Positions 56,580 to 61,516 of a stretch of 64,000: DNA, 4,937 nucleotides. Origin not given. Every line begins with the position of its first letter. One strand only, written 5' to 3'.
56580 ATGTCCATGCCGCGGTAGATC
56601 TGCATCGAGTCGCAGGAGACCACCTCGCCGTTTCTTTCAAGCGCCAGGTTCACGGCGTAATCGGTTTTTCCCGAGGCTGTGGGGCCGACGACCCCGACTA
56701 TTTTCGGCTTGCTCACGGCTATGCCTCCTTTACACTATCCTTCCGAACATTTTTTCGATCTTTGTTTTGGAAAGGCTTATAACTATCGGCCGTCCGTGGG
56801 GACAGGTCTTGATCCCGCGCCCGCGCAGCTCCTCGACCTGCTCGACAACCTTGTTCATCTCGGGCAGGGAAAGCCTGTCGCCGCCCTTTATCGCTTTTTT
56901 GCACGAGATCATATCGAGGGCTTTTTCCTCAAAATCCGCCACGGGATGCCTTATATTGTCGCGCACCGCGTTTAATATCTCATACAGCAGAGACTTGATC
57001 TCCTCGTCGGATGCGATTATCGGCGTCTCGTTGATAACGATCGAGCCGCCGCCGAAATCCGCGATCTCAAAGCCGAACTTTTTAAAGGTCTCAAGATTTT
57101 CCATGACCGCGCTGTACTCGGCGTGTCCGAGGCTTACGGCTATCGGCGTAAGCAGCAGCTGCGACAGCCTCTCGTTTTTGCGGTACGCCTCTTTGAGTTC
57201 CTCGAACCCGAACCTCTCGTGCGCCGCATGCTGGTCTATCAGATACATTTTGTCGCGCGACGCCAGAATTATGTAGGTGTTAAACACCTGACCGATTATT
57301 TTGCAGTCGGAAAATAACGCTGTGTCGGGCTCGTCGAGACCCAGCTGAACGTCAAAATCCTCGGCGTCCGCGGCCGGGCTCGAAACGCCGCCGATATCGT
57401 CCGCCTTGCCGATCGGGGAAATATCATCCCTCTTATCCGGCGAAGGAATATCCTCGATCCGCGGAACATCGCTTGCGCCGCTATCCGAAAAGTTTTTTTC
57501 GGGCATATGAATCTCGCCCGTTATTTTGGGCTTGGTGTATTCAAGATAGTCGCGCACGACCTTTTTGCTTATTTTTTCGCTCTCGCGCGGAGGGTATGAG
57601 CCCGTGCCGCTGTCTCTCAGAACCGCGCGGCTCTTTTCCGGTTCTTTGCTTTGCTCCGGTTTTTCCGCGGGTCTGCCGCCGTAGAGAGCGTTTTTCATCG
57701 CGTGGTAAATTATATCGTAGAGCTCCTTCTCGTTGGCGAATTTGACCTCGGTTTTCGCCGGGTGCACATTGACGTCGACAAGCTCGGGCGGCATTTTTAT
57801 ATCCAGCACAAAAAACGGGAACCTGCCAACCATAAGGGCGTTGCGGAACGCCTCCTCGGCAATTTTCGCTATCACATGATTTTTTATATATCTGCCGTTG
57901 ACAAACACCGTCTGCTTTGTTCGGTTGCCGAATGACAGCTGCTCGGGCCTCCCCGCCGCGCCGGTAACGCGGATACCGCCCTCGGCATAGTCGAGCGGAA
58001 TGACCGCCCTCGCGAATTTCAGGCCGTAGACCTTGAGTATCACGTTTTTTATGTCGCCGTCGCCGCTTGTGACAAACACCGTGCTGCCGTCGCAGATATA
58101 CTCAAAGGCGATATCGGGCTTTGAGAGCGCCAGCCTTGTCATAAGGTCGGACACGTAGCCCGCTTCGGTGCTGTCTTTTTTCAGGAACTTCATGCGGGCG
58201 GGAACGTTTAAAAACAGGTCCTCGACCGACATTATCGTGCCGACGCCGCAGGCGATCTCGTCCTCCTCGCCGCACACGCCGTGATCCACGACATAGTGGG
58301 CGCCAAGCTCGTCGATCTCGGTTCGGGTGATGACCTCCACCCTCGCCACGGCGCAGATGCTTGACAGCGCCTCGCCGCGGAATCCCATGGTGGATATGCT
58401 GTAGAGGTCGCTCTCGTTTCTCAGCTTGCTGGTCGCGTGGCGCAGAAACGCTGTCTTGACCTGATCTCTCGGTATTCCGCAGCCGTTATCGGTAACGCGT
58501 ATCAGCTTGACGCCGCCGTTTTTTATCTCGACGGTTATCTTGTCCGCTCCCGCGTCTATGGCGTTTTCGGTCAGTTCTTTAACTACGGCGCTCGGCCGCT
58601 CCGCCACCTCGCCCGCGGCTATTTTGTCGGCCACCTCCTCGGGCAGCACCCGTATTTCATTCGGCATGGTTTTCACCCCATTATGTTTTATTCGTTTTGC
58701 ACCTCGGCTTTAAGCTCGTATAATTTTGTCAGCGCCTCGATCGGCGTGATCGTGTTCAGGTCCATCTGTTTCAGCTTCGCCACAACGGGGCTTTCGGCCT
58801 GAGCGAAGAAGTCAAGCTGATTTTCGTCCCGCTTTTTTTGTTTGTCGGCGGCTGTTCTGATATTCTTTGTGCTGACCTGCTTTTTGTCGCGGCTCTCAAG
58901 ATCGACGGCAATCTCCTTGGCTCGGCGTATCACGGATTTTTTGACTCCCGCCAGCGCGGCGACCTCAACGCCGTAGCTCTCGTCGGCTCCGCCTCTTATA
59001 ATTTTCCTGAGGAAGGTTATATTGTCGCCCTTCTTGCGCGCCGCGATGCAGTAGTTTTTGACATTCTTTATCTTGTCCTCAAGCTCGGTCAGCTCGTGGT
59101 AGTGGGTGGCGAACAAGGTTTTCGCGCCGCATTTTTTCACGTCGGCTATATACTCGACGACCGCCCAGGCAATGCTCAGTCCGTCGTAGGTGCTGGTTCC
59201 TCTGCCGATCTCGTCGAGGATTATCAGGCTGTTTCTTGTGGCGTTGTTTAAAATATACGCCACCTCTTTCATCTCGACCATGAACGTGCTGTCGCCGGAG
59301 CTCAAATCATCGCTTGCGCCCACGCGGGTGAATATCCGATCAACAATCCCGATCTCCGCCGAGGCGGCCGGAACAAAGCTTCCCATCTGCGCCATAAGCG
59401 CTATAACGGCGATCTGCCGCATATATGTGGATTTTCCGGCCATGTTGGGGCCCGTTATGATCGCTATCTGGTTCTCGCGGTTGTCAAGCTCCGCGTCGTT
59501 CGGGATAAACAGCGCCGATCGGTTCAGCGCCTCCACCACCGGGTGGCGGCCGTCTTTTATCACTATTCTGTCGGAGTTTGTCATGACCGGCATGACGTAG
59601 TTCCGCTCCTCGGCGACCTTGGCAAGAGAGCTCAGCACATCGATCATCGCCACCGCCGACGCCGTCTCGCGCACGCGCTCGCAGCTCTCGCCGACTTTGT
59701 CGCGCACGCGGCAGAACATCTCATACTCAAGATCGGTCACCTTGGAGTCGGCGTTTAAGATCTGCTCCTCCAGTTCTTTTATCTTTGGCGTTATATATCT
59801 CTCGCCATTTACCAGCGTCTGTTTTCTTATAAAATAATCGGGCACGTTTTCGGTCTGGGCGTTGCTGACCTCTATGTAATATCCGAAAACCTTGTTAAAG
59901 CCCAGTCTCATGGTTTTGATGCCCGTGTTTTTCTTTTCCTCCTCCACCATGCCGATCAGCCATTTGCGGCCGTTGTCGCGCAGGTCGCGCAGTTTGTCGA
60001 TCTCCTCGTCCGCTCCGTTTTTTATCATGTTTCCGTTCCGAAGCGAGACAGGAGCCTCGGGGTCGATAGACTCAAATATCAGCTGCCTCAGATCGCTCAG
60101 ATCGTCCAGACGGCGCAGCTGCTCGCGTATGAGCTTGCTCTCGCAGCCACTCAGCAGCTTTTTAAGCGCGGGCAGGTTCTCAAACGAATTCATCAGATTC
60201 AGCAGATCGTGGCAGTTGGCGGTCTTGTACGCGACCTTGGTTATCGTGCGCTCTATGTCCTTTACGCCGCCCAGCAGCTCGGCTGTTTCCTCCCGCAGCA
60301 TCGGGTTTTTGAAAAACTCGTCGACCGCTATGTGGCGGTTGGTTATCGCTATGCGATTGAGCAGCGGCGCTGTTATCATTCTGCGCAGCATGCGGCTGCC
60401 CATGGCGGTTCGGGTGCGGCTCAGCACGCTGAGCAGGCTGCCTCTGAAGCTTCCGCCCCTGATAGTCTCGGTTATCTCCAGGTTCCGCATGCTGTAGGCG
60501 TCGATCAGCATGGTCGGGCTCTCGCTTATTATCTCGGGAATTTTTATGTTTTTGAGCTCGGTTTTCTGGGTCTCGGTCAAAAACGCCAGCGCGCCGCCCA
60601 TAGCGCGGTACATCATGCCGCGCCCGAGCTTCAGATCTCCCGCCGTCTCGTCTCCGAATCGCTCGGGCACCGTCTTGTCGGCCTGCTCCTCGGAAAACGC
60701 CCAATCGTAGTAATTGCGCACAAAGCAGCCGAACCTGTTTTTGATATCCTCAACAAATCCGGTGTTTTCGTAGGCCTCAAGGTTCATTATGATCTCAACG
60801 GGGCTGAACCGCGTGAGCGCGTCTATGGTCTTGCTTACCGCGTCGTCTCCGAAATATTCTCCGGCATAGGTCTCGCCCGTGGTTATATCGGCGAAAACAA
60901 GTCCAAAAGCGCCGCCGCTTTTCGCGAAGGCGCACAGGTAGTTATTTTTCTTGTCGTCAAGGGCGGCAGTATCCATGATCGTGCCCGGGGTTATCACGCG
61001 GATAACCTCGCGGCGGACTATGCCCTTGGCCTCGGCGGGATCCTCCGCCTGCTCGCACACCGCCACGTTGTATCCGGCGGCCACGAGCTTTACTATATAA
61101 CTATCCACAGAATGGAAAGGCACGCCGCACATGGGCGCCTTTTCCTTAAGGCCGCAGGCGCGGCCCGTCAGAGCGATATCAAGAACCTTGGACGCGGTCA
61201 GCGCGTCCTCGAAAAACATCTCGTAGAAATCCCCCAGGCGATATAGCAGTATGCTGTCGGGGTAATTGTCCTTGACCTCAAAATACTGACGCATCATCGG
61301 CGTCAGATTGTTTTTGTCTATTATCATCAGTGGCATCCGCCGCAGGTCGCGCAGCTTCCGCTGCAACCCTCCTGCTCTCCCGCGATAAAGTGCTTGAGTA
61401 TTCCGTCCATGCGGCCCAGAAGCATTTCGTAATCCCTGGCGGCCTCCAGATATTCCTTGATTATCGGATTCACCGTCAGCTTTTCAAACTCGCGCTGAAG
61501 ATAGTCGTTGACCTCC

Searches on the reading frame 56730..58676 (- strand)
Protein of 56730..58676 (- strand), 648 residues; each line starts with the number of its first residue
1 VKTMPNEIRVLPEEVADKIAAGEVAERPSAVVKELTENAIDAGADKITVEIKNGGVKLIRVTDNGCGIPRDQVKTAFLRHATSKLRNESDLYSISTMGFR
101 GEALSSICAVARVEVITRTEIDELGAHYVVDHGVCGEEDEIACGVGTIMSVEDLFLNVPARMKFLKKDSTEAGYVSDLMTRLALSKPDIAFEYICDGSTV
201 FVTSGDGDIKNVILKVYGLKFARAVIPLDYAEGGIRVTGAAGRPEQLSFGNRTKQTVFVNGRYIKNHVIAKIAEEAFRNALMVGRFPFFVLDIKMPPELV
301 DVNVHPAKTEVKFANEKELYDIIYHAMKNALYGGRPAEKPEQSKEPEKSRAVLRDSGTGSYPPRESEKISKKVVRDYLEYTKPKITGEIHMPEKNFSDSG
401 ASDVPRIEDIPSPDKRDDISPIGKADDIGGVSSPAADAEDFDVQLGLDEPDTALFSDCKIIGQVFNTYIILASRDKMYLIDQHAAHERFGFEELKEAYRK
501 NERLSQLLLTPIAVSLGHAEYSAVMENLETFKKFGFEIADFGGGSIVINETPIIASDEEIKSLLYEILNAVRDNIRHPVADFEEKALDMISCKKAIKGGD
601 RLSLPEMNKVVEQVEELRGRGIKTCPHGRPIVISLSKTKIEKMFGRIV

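Call 19: search_protein_families(library=pfam, proteins=[window:56730-58676:-], max_evalue=0.001)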
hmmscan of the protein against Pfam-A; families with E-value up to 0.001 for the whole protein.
window:56730-58676:- (648 aa): 4 families
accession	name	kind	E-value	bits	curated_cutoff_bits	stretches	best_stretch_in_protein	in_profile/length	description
PF08676.16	MutL_C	-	1.6e-37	128.8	25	1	461-602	1-142/142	MutL C terminal dimerisation domain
PF01119.25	DNA_mis_repair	-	1.2e-34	118.9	26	1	214-331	2-118/119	DNA mismatch repair protein, C-terminal domain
PF13589.12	HATPase_c_3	-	6e-11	43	25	1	30-123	5-98/137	Histidine kinase-, DNA gyrase B-, and HSP90-like ATPase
PF02518.31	HATPase_c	-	2.5e-10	41.2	26.4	1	26-86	4-64/111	Histidine kinase-, DNA gyrase B-, and HSP90-like ATPase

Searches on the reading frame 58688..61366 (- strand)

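Call 19: search_protein_families(library=pfam, proteins=[window:58688-61366:-], max_evalue=0.001)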
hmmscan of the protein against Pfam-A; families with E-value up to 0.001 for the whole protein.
window:58688-61366:- (892 aa): 5 families
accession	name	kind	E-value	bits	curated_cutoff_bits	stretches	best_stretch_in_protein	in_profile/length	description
PF00488.27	MutS_V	-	6.4e-86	287.6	30.2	1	636-824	2-188/188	MutS domain V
PF05192.23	MutS_III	-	2.6e-50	171.9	34.1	1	292-582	2-194/194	MutS domain III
PF01624.25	MutS_I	-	2.1e-44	150.8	20.6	1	22-133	1-112/113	MutS domain I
PF05190.23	MutS_IV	-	4.8e-29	100.9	22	1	451-540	1-90/92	MutS family domain IV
PF05188.22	MutS_II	-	9.1e-17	62.2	25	1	142-275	1-133/133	MutS domain II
